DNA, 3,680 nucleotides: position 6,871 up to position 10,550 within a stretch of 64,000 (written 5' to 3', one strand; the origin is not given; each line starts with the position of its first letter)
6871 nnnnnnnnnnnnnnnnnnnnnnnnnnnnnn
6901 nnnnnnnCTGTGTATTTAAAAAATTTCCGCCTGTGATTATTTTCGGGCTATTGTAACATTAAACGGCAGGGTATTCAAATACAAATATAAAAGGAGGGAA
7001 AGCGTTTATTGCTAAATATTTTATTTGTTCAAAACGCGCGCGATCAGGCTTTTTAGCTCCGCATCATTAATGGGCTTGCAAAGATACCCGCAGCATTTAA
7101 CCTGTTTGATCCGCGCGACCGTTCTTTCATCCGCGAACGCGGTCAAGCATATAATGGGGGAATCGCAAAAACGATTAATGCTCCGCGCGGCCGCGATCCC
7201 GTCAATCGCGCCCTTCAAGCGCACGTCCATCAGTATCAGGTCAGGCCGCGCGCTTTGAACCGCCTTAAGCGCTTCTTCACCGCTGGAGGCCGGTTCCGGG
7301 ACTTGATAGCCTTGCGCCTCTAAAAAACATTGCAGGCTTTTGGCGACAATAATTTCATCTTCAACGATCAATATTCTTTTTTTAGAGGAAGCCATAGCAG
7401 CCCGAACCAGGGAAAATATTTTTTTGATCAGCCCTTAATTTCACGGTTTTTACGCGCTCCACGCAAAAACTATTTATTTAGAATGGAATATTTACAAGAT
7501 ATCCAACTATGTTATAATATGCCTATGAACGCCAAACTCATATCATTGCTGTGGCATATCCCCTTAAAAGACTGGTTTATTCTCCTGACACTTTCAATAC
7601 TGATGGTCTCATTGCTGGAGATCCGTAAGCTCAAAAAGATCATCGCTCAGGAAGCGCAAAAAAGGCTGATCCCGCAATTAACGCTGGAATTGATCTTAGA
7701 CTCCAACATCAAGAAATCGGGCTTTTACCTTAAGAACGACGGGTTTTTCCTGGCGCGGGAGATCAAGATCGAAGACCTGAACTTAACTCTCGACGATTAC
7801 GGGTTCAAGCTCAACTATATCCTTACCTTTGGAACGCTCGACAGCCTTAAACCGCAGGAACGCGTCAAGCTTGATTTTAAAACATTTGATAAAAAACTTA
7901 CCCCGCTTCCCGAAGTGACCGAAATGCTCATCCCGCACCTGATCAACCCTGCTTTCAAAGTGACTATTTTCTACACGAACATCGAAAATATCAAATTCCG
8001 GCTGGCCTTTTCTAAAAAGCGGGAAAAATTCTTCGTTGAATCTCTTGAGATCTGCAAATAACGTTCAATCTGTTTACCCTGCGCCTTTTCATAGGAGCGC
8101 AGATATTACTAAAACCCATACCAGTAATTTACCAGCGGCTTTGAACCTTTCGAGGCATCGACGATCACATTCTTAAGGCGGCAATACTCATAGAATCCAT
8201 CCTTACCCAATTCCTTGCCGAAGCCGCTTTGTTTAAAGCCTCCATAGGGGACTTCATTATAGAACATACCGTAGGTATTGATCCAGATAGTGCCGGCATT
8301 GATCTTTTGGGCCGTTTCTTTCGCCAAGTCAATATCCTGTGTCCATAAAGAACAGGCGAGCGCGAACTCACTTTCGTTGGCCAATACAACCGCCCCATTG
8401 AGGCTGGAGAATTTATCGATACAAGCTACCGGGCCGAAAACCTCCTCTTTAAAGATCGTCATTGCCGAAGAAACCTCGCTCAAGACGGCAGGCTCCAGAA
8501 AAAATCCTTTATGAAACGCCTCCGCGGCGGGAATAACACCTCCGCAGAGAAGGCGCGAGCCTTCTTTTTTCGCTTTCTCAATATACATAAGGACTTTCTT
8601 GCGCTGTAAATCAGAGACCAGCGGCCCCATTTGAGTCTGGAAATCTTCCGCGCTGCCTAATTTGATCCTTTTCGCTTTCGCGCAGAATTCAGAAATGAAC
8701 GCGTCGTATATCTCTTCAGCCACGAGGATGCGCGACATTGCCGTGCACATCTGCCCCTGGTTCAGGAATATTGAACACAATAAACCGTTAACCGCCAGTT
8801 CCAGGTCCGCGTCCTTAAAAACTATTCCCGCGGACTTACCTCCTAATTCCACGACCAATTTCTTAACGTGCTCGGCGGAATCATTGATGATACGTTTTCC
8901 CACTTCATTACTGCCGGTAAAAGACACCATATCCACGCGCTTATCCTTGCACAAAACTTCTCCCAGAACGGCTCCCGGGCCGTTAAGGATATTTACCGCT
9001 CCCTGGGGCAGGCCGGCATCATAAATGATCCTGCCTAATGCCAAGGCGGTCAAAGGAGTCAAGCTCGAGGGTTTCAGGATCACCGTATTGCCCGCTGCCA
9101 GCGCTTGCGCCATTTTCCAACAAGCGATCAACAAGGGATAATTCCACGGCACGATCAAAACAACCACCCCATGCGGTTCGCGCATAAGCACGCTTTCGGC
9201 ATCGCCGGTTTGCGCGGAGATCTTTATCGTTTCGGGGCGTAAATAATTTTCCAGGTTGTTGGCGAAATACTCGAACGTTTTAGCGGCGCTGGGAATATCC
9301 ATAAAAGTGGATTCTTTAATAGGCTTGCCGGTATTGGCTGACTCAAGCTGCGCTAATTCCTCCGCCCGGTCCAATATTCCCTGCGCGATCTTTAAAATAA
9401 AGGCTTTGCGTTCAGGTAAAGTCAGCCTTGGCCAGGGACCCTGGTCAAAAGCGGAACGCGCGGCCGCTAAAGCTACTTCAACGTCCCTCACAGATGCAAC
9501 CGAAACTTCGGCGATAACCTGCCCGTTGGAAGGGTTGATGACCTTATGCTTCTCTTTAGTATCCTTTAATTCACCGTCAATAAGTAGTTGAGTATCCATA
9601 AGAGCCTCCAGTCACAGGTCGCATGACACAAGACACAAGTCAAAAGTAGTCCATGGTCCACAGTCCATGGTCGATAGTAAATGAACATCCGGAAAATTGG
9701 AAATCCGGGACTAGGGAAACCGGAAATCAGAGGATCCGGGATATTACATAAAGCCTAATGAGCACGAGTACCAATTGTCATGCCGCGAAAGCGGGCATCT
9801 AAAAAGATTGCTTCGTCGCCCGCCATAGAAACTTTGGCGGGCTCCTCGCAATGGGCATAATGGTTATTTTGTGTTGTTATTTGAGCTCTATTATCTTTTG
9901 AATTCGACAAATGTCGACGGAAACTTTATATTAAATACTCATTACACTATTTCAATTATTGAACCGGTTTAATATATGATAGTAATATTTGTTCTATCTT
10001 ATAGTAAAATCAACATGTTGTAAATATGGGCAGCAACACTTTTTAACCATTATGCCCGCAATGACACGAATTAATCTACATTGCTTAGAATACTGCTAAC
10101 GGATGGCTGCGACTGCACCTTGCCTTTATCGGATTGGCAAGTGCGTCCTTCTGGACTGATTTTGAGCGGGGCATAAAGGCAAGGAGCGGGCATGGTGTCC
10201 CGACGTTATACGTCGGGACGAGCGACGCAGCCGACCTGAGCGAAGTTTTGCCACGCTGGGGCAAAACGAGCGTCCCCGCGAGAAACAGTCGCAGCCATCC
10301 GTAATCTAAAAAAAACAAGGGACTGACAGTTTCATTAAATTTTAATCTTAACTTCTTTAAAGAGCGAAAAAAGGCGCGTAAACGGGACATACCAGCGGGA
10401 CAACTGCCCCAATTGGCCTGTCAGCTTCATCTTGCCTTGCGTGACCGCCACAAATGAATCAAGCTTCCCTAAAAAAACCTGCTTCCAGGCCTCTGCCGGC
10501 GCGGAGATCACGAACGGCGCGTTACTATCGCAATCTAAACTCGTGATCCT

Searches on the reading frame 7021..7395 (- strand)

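Call 17: search_protein_families(library=pfam, proteins=[window:7021-7395:-])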
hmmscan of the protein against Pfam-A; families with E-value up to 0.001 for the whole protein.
window:7021-7395:- (124 aa): 2 families
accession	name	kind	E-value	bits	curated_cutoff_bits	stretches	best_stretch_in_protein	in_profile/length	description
PF00072.30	Response_reg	-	3.1e-23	82.5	30.2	1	8-118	1-110/111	Response regulator receiver domain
PF23198.2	PDE8A_N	-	0.00043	20.6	29.6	1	21-89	26-93/147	PDE8A-like, N-terminal domain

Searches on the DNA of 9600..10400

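Call 74: search_rna_families(source=window, start=9600, end=10400, threshold=evalue, max_evalue=5)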
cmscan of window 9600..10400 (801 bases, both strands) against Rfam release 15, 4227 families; matches with E-value up to 5: 2.
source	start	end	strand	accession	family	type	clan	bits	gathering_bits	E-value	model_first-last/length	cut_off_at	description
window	10276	10324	+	RF00522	PreQ1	Cis-reg; riboswitch;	-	16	39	1.9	1-45/45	no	PreQ1 (pre queuosine) riboswitch aptamer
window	10190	10228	+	RF03157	L31-Gammaproteobacteria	Cis-reg; leader;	CL00118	14.1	33.2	3.3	2-37/53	no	L31-Gammaproteobacteria ribosomal protein leader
